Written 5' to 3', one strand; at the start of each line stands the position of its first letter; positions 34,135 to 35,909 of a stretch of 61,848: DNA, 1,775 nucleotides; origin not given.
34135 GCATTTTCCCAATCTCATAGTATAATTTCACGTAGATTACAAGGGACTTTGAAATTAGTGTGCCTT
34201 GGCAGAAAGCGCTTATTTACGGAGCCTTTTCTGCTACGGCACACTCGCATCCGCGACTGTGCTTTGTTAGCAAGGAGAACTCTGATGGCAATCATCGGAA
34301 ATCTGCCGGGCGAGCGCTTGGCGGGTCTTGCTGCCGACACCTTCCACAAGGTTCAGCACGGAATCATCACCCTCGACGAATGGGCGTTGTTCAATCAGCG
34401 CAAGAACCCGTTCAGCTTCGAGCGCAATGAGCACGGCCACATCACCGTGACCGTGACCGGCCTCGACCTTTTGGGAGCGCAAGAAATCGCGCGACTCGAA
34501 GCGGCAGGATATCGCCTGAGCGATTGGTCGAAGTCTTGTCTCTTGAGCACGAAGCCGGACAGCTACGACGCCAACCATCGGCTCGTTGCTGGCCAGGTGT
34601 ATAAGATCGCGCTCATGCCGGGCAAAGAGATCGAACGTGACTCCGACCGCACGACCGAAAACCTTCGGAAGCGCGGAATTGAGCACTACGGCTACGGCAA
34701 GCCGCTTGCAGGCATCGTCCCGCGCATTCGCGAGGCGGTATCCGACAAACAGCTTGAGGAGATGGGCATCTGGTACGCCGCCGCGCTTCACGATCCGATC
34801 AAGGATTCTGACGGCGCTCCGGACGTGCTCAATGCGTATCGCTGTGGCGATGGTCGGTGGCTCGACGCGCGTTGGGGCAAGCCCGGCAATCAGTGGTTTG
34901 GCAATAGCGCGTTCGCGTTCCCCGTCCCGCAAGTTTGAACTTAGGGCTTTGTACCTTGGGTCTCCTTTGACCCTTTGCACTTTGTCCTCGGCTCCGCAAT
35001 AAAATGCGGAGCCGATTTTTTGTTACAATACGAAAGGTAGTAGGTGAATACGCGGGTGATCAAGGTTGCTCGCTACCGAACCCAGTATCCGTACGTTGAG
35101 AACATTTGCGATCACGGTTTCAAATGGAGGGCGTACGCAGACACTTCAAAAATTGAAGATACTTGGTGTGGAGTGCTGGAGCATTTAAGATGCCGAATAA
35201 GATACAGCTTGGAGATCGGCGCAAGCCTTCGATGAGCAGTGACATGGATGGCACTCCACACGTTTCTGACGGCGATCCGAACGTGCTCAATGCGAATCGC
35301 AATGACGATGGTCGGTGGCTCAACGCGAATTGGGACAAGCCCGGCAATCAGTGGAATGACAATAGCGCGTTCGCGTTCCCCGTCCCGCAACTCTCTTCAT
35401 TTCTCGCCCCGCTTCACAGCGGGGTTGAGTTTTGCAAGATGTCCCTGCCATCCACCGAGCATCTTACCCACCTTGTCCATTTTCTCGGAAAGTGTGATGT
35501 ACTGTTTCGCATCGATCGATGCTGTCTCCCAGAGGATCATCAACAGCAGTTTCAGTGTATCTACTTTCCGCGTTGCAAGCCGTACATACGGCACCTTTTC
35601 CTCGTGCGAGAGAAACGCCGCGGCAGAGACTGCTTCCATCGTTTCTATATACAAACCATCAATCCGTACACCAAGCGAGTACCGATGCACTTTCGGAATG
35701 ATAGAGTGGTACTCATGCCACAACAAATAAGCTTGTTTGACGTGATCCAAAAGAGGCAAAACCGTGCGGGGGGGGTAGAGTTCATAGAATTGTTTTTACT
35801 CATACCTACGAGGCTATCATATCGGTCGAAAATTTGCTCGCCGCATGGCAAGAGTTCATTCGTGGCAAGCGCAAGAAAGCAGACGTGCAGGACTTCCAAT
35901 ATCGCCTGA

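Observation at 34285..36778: Complete diversity-generating retroelement: 127-bp VR/TR pair with 13 of 13 mismatches at TR adenines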

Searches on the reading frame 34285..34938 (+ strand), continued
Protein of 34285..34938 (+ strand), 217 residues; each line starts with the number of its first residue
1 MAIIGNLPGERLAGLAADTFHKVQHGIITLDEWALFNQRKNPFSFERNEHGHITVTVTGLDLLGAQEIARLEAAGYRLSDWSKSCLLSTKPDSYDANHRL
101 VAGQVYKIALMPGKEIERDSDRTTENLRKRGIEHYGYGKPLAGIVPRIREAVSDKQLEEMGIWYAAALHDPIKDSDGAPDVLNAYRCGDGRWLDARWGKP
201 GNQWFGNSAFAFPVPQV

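Call 51: find_encoding_contigs(protein=P0068, flank=2600, max_places=10)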
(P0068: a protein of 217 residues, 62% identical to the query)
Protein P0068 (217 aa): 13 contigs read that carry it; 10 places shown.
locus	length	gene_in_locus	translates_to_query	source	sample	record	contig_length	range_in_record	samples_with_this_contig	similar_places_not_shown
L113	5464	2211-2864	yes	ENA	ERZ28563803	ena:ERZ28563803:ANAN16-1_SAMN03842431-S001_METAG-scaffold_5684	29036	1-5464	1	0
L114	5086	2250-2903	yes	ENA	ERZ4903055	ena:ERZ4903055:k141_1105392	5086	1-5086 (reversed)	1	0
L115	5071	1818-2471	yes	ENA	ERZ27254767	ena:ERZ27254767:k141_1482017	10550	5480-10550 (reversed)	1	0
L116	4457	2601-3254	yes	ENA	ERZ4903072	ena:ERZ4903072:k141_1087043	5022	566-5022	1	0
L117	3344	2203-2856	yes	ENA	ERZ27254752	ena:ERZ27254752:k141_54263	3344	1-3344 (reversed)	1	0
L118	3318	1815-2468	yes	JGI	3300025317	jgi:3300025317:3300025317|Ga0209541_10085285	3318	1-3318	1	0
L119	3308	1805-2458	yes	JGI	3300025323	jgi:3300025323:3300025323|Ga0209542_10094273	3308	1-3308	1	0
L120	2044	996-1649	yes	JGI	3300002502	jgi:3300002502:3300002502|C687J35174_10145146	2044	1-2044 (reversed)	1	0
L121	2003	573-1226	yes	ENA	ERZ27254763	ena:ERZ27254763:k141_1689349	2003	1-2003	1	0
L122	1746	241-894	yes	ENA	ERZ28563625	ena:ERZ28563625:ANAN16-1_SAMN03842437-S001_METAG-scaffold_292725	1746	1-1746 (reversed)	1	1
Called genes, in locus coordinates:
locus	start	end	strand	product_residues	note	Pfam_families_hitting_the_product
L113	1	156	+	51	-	?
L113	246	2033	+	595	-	PF05157:MshEN, PF00437:T2SSE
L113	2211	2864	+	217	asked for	-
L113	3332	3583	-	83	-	-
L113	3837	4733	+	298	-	PF00078:RVT_1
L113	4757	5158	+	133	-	PF00072:Response_reg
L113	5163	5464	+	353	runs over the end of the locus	PF00437:T2SSE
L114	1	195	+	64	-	?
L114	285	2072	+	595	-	PF05157:MshEN, PF00437:T2SSE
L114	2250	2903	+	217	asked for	-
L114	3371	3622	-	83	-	-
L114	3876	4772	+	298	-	PF00078:RVT_1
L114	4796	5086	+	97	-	?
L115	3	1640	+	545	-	?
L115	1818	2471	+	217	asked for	-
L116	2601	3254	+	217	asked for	-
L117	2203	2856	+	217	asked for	-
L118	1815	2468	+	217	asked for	-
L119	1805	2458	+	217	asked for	-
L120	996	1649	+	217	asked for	-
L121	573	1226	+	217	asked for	-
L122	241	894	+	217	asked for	-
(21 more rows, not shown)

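Call 94: search_protein_representatives(alignment_id=A2)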
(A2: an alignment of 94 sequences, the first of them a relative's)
Query: 94 sequences, 217 profile positions. Proteins with E-value up to 0.001 (for the whole library): 1228; up to 1e-10: 630; up to 1e-30: 147. The best 150 are listed.
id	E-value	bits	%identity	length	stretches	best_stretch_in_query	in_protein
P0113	1.3e-93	328.8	-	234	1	1-217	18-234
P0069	1.0e-92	325.8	-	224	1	1-217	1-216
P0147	3.9e-90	317.4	-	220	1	1-216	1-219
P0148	9.5e-81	286.7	-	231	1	42-215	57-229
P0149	2.3e-78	278.9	-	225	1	9-216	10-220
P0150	1.2e-76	273.3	-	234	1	38-217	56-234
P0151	4.5e-71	255.1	-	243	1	45-216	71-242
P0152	3.5e-70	252.2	-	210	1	19-217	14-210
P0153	4.6e-70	251.8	-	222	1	14-216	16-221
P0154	2.0e-69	249.7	-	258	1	1-217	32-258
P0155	5.6e-69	248.2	-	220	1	6-216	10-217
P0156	1.5e-66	240.3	-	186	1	35-213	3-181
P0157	8.6e-66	237.8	-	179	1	44-216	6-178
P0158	8.7e-65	234.5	-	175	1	45-215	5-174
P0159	2.3e-64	233.1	-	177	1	45-216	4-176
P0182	5.6e-54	199.2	-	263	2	41-203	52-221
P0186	6.7e-52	192.4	-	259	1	3-216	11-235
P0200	1.7e-49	184.6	-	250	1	38-216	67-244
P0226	2.4e-41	157.9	-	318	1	43-162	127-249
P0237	1.9e-38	148.4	-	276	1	17-217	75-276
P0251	4.8e-36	140.6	-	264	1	39-213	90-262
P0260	4.7e-34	134.1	-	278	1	56-217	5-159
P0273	2.6e-32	128.4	-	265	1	43-214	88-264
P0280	1.2e-31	126.2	-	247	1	49-212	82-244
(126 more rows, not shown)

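Call 95: search_protein_families(library=pfam, proteins=[P0226, P0237, P0251, P0260, P0273, P0182, P0154, P0186, P0200, P0280], max_evalue=0.01)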
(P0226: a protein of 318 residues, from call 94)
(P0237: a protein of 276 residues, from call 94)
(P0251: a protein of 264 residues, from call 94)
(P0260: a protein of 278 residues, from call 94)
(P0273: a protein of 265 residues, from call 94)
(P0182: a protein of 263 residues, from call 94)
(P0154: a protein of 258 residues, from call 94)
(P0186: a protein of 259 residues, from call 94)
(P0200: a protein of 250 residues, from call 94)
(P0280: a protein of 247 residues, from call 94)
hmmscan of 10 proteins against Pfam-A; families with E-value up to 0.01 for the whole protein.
P0226 (318 aa): 0 families

P0237 (276 aa): 0 families

P0251 (264 aa): 0 families

P0260 (278 aa): 0 families

P0273 (265 aa): 0 families

P0182 (263 aa): 0 families

P0154 (258 aa): 0 families

P0186 (259 aa): 0 families

P0200 (250 aa): 0 families

P0280 (247 aa): 0 families

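Call 104: find_encoding_contigs(protein=P0001, flank=1000, max_places=3)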
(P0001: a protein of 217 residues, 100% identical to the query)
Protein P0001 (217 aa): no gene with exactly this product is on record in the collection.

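Call 106: predict_structure(alignment_id=A7)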
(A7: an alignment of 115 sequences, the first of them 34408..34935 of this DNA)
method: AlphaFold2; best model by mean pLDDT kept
length: 176 residues; sequences in the alignment: 115
mean_pLDDT: 96.9   pTM: 0.91
mean pLDDT of the five models: 96.9, 96.9, 96.9, 96.3, 96.2
residues with pLDDT >= 90: 168; 70-90: 7; 50-70: 1; < 50: 0
segments of 3 or more residues with pLDDT < 50: none
pLDDT, mean of each block of 10 residues (from residue 1): 90 98 98 97 98 98 98 98 99 98 98 96 98 98 90 98 98 93
secondary structure, 60 per line:
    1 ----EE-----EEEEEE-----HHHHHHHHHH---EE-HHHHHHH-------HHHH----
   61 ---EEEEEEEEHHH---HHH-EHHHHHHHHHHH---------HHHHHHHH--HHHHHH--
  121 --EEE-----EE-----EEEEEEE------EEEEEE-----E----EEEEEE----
elements in order: E12-17 H23-32 H39-45 H53-56 E64-71 H83-93 H103-110 H113-118 E123-125 E138-144 E151-156 E167-172

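Call 108: fold_search(model_id=the predicted structure, library=pdb)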
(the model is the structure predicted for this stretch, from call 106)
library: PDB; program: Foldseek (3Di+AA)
matches with E <= 10: 71; with E <= 0.001: 0
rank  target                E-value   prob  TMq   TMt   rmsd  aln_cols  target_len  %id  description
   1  8k8h                  1.2e+00  0.07  0.26  0.10   8.1       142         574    6  Crystal structure of the CysR-CTLD3 fragment of human DEC205 (released 2024-02-28)
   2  7z7q_D                1.6e+00  0.01  0.10  0.09  15.3       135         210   10  Structure of the T207D single-point mutant of the fluorescent protein NeonCyan1 at pH 6.5 (released 2022-05-04)
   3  7z7p_F                1.6e+00  0.01  0.10  0.09  15.9       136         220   10  Structure of the fluorescent protein NeonCyan0.95 at pH 5.6 (released 2022-05-04)
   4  5ltp_C                1.9e+00  0.01  0.10  0.09  15.5       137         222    9  Structure of the Yellow-Green Fluorescent Protein mNeonGreen from Branchiostoma lanceolatum at the acidic pH 4.5 (released 2016-12-21)
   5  7z7p_E                2.1e+00  0.01  0.10  0.09  15.8       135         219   10  Structure of the fluorescent protein NeonCyan0.95 at pH 5.6 (released 2022-05-04)
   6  7z7p_B                2.1e+00  0.01  0.10  0.09  15.8       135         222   10  Structure of the fluorescent protein NeonCyan0.95 at pH 5.6 (released 2022-05-04)
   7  7z7q_C                2.3e+00  0.01  0.12  0.11  15.4       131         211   11  Structure of the T207D single-point mutant of the fluorescent protein NeonCyan1 at pH 6.5 (released 2022-05-04)
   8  7z7p_G                2.4e+00  0.01  0.10  0.09  15.8       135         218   10  Structure of the fluorescent protein NeonCyan0.95 at pH 5.6 (released 2022-05-04)
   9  6s6y_D                3.2e+00  0.03  0.14  0.09   8.4        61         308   11  X-ray crystal structure of the formyltransferase/hydrolase complex (FhcABCD) from Methylorubrum extorquens in complex  (released 2019-12-04)
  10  9y4c_B                3.2e+00  0.01  0.14  0.08  18.6       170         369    9  Strand displacement state I of Human mitochondrial DNA polymerase gamma ternary complex (released 2026-02-18)
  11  7z7p_A                3.2e+00  0.01  0.07  0.06  10.0        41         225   15  Structure of the fluorescent protein NeonCyan0.95 at pH 5.6 (released 2022-05-04)
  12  5ltp_A                3.4e+00  0.01  0.08  0.06   9.9        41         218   15  Structure of the Yellow-Green Fluorescent Protein mNeonGreen from Branchiostoma lanceolatum at the acidic pH 4.5 (released 2016-12-21)
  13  4i5m                  3.6e+00  0.02  0.13  0.09   4.7        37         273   19  Selective & Brain-Permeable Polo-like Kinase-2 (Plk-2) Inhibitors that Reduce -Synuclein Phosphorylation in Rat Brain (released 2013-12-25)
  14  8db1_C                3.6e+00  0.01  0.22  0.14  16.4       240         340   15  Crystal structure of native DMATS1 prenyltransferase (released 2022-09-28)
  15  8z0g                  3.9e+00  0.01  0.08  0.03  10.9        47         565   13  Crystal structure of NeIle complexed with isoleucine (released 2024-12-25)
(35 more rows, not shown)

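Call 109: find_encoding_contigs(protein=P0137, flank=2600, max_places=10)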
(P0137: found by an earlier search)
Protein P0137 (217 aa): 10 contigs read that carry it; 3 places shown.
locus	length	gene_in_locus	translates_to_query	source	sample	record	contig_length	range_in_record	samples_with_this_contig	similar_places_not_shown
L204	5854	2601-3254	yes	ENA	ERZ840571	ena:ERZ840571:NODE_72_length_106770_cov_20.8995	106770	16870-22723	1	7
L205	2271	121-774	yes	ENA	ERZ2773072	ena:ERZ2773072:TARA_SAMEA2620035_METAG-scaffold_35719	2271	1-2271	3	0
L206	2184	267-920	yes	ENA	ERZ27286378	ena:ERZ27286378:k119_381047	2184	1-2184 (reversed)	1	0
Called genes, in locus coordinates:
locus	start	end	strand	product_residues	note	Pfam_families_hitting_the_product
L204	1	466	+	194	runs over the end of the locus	-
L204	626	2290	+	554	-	PF01368:DHH, PF02272:DHHA1, PF17768:RecJ_OB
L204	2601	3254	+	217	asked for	-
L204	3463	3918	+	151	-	PF00075:RNase_H, PF13456:RVT_3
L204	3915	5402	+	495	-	PF13567:DUF4131, PF03772:Competence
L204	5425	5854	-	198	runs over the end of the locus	PF02777:Sod_Fe_C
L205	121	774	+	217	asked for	-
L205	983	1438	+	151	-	PF00075:RNase_H, PF13456:RVT_3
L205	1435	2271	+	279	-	?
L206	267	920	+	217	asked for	-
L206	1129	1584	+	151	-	PF00075:RNase_H, PF13456:RVT_3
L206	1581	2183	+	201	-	?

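Call 110: find_encoding_contigs(protein=P0144, flank=2600, max_places=10)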
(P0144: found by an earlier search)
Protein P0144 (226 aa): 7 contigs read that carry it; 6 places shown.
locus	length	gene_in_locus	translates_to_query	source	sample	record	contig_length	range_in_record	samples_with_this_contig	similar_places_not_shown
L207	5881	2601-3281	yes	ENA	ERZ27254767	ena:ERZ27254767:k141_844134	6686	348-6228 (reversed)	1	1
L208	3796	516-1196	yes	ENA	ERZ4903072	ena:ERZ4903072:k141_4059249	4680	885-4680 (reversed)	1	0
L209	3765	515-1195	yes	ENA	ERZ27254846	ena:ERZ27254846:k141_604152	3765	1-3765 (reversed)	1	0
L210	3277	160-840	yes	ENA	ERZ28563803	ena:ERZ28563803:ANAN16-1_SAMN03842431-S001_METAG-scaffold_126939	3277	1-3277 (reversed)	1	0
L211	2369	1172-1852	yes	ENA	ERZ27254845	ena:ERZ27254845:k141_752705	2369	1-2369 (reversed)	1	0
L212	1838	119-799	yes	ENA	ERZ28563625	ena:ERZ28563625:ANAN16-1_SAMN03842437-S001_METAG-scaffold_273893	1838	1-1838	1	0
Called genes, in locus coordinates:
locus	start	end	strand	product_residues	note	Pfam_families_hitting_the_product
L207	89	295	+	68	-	-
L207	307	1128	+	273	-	PF04402:SIMPL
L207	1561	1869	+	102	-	PF00584:SecE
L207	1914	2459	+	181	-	PF02357:NusG, PF00467:KOW (weak)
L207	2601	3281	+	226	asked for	-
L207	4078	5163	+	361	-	PF00078:RVT_1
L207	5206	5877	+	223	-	PF03167:UDG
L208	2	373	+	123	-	?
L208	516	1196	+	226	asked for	-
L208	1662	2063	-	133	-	PF22296:bAvd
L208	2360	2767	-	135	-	-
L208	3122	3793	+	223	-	PF03167:UDG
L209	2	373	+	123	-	PF02357:NusG, PF00467:KOW (weak), PF23284:KOW2_Spt5 (faint)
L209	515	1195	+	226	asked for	-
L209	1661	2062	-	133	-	PF22296:bAvd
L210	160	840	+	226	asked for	-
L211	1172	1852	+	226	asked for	-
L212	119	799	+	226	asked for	-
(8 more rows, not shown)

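Call 111: find_encoding_contigs(protein=P0009, flank=2600, max_places=10)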
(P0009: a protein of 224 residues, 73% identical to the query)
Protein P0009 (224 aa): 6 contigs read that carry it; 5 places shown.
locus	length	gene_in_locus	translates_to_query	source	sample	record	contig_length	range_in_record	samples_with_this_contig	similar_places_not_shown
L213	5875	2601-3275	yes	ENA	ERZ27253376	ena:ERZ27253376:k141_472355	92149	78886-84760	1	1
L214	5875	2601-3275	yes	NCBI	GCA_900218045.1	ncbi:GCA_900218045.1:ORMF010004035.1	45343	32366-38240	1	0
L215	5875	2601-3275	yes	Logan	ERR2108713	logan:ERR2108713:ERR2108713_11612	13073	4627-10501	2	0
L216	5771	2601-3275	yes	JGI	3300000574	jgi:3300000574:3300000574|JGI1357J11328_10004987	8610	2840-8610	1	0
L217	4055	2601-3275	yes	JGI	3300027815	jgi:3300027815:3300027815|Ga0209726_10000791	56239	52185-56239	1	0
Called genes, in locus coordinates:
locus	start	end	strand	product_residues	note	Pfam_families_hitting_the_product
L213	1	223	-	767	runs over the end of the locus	PF17191:RecG_wedge, PF01336:tRNA_anti-codon (weak), PF00270:DEAD, PF04851:ResIII, PF00271:Helicase_C, PF19833:RecG_dom3_C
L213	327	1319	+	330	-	PF01494:FAD_binding_3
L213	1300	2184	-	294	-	PF01734:Patatin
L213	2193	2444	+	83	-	-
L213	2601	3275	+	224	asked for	-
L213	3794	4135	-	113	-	PF22296:bAvd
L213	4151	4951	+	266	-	PF00078:RVT_1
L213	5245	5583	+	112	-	PF04020:Phage_holin_4_2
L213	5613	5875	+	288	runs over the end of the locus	PF01063:Aminotran_4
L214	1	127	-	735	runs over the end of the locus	PF17191:RecG_wedge, PF01336:tRNA_anti-codon (weak), PF00270:DEAD, PF04851:ResIII, PF00271:Helicase_C, PF19833:RecG_dom3_C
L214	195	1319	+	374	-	PF01266:DAO (faint), PF01494:FAD_binding_3, PF07992:Pyr_redox_2 (faint)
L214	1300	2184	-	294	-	PF01734:Patatin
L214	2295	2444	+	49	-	-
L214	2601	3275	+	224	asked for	-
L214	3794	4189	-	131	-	PF22296:bAvd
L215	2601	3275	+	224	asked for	-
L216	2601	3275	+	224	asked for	-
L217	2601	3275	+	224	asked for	-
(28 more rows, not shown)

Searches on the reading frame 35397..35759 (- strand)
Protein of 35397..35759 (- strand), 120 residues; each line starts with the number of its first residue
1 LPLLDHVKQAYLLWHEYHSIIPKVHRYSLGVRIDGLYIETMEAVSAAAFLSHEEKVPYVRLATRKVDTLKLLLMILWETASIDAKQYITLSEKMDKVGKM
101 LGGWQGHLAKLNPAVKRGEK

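Call 5: search_protein_families(library=pfam, proteins=[window:35397-35759:-], max_evalue=0.1)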
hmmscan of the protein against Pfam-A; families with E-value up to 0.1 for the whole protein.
window:35397-35759:- (120 aa): 2 families
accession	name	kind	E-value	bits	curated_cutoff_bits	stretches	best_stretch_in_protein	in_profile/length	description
PF22296.2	bAvd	-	2.3e-08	34.9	40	1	20-105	20-104/107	bAvd-like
PF05635.17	23S_rRNA_IVP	-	0.038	14.7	33.8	1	51-102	54-105/106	23S rRNA-intervening sequence protein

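Call 23: search_solved_structures(query=window:35397-35759:-, max_evalue=1)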
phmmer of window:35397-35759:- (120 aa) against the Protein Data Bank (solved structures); distinct sequences matched with E-value up to 1: 0.

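Call 24: search_protein_families(library=ncbifam, proteins=[window:35397-35759:-], max_evalue=0.01)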
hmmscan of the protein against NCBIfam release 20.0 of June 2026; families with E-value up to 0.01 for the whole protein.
window:35397-35759:- (120 aa): 1 family
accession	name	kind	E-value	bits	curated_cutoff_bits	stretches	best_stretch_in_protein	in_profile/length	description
NF033474.1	DivGenRetAVD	equivalog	5.6e-13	49.1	80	1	4-105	4-103/104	diversity-generating retroelement protein Avd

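Call 91: search_solved_structures(query=A6, max_evalue=1)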
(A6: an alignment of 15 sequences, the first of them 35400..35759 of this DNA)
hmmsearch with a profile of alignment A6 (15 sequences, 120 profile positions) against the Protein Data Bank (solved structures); distinct sequences matched with E-value up to 1: 3.
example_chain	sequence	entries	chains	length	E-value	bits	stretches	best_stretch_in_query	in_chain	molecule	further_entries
7xgf_A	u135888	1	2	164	0.59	13.7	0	16-99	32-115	BCL-xL and MCL-1 dual inhibitor 2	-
7xge_A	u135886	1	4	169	0.66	13.5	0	16-99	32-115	BCL-xL and MCL-1 dual binder 2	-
7xgg_A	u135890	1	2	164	0.69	13.5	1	16-99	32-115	BCL-xL and MCL-1 dual inhibitor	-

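Call 93: search_protein_families(library=pfam, alignment_id=A6, max_evalue=0.001)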
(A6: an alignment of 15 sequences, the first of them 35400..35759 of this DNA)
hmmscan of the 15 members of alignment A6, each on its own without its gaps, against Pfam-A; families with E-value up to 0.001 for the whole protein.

A. member 1, window:35400-35759:- (120 aa): 1 family
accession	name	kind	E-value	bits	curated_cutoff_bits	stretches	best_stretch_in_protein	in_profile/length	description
PF22296.2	bAvd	-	2.3e-08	34.9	40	1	20-105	20-104/107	bAvd-like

B. families by the number of members that match (of 15 scanned): 2 families
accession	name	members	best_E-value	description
PF22296.2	bAvd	15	3e-16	bAvd-like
PF05635.17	23S_rRNA_IVP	3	8e-05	23S rRNA-intervening sequence protein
